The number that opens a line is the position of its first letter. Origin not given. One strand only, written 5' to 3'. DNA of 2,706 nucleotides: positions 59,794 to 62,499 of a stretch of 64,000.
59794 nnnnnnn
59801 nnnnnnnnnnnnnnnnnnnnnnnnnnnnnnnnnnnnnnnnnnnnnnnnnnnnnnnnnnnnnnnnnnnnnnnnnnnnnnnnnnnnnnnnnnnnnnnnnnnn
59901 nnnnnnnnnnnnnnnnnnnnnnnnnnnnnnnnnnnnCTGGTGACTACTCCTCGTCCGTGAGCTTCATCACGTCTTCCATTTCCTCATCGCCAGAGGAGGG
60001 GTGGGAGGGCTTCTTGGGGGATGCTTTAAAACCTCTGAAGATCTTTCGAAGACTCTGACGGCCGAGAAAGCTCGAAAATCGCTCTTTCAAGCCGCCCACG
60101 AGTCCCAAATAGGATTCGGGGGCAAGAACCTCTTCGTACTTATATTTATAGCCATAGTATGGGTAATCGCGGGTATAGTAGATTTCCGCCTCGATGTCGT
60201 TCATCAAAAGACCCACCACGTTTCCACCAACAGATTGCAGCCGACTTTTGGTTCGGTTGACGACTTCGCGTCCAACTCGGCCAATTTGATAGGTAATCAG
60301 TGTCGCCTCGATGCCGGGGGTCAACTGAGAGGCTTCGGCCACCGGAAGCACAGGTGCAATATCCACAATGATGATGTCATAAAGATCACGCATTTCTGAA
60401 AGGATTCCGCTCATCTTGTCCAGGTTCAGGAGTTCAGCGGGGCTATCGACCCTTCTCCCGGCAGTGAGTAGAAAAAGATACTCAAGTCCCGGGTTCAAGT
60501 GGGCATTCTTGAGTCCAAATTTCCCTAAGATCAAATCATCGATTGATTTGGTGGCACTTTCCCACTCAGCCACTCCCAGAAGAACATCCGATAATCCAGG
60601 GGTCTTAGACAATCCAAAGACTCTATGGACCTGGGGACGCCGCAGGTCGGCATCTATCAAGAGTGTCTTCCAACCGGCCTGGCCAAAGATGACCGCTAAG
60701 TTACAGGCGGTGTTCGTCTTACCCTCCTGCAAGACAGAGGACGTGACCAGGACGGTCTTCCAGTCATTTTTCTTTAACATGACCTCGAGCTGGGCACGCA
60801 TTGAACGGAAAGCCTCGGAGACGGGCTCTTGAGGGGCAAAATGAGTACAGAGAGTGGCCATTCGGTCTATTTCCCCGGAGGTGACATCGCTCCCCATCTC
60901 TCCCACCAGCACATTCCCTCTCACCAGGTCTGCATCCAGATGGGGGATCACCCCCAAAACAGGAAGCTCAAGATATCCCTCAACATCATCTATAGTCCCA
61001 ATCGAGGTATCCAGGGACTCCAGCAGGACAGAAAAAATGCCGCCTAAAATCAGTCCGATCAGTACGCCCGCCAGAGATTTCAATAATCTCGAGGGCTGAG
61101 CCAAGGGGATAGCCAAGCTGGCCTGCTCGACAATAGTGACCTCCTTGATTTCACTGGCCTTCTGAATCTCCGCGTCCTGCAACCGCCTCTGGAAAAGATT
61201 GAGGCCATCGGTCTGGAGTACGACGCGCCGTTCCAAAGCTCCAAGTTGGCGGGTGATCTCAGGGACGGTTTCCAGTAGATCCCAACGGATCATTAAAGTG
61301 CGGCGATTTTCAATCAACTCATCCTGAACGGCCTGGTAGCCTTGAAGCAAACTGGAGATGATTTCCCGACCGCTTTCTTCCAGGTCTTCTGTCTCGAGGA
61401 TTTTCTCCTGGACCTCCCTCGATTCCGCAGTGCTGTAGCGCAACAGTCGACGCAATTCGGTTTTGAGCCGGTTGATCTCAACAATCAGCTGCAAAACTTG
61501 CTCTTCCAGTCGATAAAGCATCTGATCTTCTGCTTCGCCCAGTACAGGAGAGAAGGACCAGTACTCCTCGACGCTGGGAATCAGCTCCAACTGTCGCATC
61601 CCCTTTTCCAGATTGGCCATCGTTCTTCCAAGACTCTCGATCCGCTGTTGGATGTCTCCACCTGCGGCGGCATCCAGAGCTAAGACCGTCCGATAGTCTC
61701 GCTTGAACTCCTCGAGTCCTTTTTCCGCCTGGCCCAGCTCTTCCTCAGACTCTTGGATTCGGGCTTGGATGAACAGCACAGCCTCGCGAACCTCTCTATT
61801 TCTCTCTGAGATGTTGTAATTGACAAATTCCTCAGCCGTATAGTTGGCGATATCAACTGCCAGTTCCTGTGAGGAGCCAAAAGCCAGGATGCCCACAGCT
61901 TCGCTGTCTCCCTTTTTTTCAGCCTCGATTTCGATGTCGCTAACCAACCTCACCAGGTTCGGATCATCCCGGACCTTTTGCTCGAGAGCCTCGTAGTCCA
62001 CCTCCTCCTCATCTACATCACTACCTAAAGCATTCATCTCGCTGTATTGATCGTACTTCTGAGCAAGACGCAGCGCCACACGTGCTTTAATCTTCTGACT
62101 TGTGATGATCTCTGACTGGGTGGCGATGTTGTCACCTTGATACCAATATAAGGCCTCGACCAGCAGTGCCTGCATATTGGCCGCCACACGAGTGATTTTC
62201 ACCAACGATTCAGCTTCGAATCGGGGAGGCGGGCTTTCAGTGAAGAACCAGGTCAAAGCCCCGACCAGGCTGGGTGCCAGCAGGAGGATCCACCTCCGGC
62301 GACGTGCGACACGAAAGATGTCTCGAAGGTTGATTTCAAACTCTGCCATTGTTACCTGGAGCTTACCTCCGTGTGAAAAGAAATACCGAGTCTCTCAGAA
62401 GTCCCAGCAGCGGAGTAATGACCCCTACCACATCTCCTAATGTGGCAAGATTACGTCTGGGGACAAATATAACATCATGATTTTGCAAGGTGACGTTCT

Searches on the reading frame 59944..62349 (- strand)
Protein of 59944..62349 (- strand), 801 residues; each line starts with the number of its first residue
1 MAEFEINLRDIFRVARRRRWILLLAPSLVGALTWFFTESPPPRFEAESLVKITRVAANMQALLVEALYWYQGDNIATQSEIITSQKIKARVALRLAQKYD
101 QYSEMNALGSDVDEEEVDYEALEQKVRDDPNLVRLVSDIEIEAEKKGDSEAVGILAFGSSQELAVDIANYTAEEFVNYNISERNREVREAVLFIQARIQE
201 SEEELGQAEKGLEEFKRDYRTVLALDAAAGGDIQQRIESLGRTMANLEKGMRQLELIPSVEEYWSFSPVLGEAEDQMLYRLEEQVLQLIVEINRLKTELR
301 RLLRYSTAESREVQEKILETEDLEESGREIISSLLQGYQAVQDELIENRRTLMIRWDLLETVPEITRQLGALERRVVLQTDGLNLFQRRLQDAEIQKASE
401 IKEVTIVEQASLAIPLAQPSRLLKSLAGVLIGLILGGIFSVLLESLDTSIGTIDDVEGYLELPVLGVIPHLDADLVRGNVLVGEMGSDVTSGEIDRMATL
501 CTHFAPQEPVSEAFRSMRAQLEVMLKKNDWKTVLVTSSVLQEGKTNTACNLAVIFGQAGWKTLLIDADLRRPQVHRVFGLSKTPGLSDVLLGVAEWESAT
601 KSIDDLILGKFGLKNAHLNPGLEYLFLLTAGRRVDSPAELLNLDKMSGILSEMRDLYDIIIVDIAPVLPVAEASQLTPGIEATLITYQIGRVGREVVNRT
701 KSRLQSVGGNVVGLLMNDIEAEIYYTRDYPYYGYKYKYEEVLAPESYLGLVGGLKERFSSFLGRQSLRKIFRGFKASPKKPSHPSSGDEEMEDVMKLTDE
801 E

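Call 5: search_protein_families(library=pfam, proteins=[window:59944-62349:-], max_evalue=0.01)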
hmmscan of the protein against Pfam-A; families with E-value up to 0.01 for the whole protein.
window:59944-62349:- (801 aa): 5 families
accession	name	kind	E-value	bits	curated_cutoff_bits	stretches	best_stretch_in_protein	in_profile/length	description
PF13614.12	AAA_31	-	8.5e-08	32.8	27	1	543-677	14-138/177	AAA domain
PF01656.29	CbiA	-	5.6e-07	30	25.4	1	543-657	11-69/125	CobQ/CobB/MinD/ParA nucleotide binding domain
PF02706.20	Wzz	-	2.2e-06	28.3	25.5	1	5-92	2-88/91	Chain length determinant protein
PF13807.11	GNVR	-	0.0035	17.7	27.7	1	383-440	20-77/82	G-rich domain on putative tyrosine kinase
PF10609.15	ParA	-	0.0038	17.1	27.1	1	542-583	15-56/246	NUBPL iron-transfer P-loop NTPase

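Call 6: search_protein_families(library=ncbifam, proteins=[window:59944-62349:-], max_evalue=0.01)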
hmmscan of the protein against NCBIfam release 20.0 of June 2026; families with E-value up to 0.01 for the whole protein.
window:59944-62349:- (801 aa): 13 families
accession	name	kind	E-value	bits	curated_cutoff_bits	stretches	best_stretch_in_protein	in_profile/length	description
NF007350.0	PRK09841.1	equivalog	5.3e-40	137.2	1248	1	384-738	388-724/726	tyrosine-protein kinase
TIGR01007.1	eps_fam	subfamily_domain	5.9e-39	133.7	108.05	1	512-733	1-204/204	polysaccharide biosynthesis tyrosine autokinase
TIGR01005.1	eps_transp_fam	subfamily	6.9e-36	123.7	411.7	1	359-738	368-735/754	exopolysaccharide transport protein family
NF008568.0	PRK11519.1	equivalog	1.3e-33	116.1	1068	2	384-739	388-718/720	tyrosine-protein kinase Wzc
TIGR03029.1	EpsG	equivalog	1.2e-31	109.9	313.8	1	498-718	71-274/274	chain length determinant protein tyrosine kinase EpsG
TIGR03018.1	pepcterm_TyrKin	hypoth_equivalog_domain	1.3e-30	106.3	230.65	1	504-717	5-207/207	XrtA-associated tyrosine autokinase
TIGR03007.1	pepcterm_ChnLen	equivalog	1.5e-17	63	278.85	1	135-471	105-463/498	XrtA system polysaccharide chain length determinant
TIGR01006.1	polys_exp_MPA1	subfamily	4.8e-13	49.1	296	1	391-472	144-225/226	CspC family polysaccharide chain length determinant protein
TIGR03017.1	EpsF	equivalog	1.4e-11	43.8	422.75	2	372-468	347-443/444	chain length determinant protein EpsF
TIGR01969.1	minD_arch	subfamily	6.4e-08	32.1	201.75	1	540-599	10-70/251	cell division ATPase MinD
NF041136.1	MrpORP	equivalog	0.00019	20.9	450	1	533-583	8-58/365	iron-sulfur cluster carrier protein MrpORP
TIGR01968.1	minD_bact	equivalog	0.00037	19.9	212.9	1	532-664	3-119/261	septum site-determining protein MinD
TIGR03815.1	CpaE_hom_Actino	equivalog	0.0083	15.3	154.45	0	533-665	114-231/340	septum site-determining protein Ssd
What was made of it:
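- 59944..62349 (-): wzc-like polysaccharide co-polymerase / tyrosine autokinase, intact (801 aa). Its stop codon lies 7 nt upstream of the wzy start. Calls 5, 6.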

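Call 11: find_encoding_contigs(protein=window:59944-62349:-, flank=10000, max_places=10)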
Protein window:59944-62349:- (801 aa): 1 contig read that carries it; 1 place shown.
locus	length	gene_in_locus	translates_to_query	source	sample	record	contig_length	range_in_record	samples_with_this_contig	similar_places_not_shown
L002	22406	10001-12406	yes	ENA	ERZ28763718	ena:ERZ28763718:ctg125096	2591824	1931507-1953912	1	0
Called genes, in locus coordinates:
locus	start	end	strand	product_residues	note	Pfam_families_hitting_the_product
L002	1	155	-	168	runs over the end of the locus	PF14907:NTP_transf_5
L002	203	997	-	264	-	-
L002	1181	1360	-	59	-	-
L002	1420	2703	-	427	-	PF04055:Radical_SAM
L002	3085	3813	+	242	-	PF13646:HEAT_2 (faint)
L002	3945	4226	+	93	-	PF13191:AAA_16 (weak), PF13401:AAA_22 (weak)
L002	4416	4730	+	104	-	-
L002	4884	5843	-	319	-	PF01073:3Beta_HSD, PF01370:Epimerase, PF04321:RmlD_sub_bind, PF16363:GDP_Man_Dehyd, PF02719:Polysacc_synt_2 (faint), PF07993:NAD_binding_4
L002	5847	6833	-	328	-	PF01370:Epimerase, PF04321:RmlD_sub_bind, PF05368:NmrA (faint), PF16363:GDP_Man_Dehyd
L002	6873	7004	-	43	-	-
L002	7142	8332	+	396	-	PF13487:HD_5, PF01966:HD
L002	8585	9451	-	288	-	PF13276:HTH_21, PF00665:rve, PF13683:rve_3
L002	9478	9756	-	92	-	PF01527:HTH_Tnp_1, PF13384:HTH_23 (weak), PF13518:HTH_28 (faint), PF13551:HTH_29 (weak)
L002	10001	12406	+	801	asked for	PF02706:Wzz (weak), PF01656:CbiA (weak), PF13614:AAA_31 (weak)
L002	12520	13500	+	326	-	-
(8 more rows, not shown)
